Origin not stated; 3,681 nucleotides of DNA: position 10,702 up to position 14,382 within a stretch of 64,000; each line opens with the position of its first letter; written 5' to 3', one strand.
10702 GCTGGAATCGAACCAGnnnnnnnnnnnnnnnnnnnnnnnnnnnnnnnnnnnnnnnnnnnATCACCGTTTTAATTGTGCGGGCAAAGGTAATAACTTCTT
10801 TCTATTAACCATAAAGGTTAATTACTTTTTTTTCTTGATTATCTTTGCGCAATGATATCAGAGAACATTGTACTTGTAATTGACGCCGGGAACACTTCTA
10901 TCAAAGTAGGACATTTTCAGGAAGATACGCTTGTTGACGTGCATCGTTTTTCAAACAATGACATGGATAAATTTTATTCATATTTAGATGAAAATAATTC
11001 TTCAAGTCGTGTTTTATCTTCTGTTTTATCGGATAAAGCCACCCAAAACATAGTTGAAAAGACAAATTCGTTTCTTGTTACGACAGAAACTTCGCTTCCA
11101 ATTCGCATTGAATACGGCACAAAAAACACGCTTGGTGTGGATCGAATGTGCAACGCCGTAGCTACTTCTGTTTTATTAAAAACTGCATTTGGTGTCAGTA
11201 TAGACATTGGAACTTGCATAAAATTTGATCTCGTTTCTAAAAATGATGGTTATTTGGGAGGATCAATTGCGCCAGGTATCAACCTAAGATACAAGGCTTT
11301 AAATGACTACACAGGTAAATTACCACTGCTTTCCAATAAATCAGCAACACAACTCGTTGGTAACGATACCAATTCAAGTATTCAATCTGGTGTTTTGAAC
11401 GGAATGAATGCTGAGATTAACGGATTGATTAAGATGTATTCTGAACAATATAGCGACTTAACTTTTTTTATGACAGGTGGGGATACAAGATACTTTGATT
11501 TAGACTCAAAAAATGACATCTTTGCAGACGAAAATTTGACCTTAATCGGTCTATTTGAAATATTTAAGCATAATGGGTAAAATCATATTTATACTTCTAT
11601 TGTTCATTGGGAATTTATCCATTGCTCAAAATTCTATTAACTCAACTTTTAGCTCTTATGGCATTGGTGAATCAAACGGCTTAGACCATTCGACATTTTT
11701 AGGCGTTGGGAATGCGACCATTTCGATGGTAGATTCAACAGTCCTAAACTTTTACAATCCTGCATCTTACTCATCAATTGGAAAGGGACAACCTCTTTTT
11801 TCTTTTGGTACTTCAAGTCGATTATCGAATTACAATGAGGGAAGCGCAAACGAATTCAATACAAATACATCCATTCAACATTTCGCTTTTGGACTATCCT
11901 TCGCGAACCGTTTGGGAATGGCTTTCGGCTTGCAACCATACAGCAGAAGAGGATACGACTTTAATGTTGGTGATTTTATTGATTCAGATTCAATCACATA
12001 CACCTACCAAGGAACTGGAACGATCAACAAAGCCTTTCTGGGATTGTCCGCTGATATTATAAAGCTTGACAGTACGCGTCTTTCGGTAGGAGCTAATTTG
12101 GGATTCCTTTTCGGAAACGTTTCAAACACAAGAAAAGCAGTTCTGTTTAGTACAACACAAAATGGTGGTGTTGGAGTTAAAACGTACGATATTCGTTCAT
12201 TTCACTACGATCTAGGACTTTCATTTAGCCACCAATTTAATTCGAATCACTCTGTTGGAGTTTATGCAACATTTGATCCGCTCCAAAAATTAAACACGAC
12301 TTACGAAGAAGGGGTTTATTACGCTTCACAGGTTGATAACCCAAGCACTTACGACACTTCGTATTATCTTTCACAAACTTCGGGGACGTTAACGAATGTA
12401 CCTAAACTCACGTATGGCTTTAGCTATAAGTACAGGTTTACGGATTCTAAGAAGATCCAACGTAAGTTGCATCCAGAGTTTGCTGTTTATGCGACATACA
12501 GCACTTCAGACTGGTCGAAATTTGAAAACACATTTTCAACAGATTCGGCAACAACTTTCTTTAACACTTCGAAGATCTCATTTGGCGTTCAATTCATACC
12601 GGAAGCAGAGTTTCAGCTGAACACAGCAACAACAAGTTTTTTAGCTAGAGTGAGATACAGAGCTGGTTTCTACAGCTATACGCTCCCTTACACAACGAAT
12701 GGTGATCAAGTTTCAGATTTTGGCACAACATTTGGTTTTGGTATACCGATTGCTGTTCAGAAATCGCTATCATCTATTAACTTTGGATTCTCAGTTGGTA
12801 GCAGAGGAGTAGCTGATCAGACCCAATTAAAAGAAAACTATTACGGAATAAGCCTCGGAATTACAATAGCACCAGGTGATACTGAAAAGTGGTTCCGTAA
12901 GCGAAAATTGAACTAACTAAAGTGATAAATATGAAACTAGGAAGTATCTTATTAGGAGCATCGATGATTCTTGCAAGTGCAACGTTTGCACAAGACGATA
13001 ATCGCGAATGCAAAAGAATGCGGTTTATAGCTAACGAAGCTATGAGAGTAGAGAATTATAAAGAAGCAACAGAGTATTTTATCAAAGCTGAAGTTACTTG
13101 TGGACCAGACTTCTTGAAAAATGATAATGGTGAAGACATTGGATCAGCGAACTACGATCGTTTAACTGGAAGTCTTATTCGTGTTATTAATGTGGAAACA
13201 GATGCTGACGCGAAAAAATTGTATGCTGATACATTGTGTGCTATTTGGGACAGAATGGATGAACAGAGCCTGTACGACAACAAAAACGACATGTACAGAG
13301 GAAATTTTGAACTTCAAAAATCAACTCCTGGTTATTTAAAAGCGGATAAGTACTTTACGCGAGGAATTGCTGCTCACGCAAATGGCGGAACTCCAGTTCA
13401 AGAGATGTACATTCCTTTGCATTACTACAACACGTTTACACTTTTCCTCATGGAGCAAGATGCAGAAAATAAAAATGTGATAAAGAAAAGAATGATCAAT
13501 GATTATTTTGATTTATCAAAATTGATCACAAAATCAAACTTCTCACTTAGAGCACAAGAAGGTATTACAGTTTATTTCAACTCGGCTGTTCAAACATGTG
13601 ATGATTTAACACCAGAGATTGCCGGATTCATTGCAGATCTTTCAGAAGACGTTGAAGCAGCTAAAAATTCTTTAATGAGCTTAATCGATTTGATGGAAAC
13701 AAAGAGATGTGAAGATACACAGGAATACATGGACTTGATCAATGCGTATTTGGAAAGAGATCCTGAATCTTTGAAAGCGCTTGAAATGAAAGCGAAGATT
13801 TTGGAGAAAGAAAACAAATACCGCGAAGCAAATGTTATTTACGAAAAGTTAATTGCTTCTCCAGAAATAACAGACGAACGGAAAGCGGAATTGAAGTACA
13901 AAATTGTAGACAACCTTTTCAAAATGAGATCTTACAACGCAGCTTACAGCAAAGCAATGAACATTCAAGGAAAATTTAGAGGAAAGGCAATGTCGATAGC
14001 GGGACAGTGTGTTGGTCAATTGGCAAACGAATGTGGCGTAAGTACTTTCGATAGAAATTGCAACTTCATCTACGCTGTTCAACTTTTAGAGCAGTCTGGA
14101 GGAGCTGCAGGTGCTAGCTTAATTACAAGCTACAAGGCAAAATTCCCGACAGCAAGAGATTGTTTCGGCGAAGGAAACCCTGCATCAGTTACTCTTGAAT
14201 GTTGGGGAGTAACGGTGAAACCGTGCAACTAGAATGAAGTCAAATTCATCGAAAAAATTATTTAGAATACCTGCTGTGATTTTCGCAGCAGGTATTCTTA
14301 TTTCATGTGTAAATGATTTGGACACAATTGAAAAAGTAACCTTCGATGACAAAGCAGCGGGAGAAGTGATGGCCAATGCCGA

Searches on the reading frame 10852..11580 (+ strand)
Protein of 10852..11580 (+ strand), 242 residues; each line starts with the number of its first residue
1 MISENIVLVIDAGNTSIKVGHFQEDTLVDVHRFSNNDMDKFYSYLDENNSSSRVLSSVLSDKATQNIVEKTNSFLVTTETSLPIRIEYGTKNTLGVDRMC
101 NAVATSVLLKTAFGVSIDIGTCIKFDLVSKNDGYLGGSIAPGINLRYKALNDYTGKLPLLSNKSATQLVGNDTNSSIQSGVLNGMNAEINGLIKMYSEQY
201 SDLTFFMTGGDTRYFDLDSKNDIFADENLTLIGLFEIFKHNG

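Call 71: search_protein_families(library=pfam, proteins=[window:10852-11580:+], max_evalue=0.0001)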
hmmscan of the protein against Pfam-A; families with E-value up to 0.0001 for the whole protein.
window:10852-11580:+ (242 aa): 1 family
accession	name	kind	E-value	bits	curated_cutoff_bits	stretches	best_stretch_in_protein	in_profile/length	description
PF03309.20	Pan_kinase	-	2.4e-37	129.3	24.7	1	8-194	2-204/205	Type III pantothenate kinase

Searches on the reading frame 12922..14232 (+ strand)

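Call 71: search_protein_families(library=pfam, proteins=[window:12922-14232:+], max_evalue=0.0001)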
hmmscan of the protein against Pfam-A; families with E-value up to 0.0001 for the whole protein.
window:12922-14232:+ (436 aa): 1 family
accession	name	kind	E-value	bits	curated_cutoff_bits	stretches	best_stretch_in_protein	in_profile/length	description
PF25063.1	ARM_TT21_C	-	7.3e-06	26.4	35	1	268-341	113-183/209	Tetratricopeptide repeat protein 21 C-terminal ARM domain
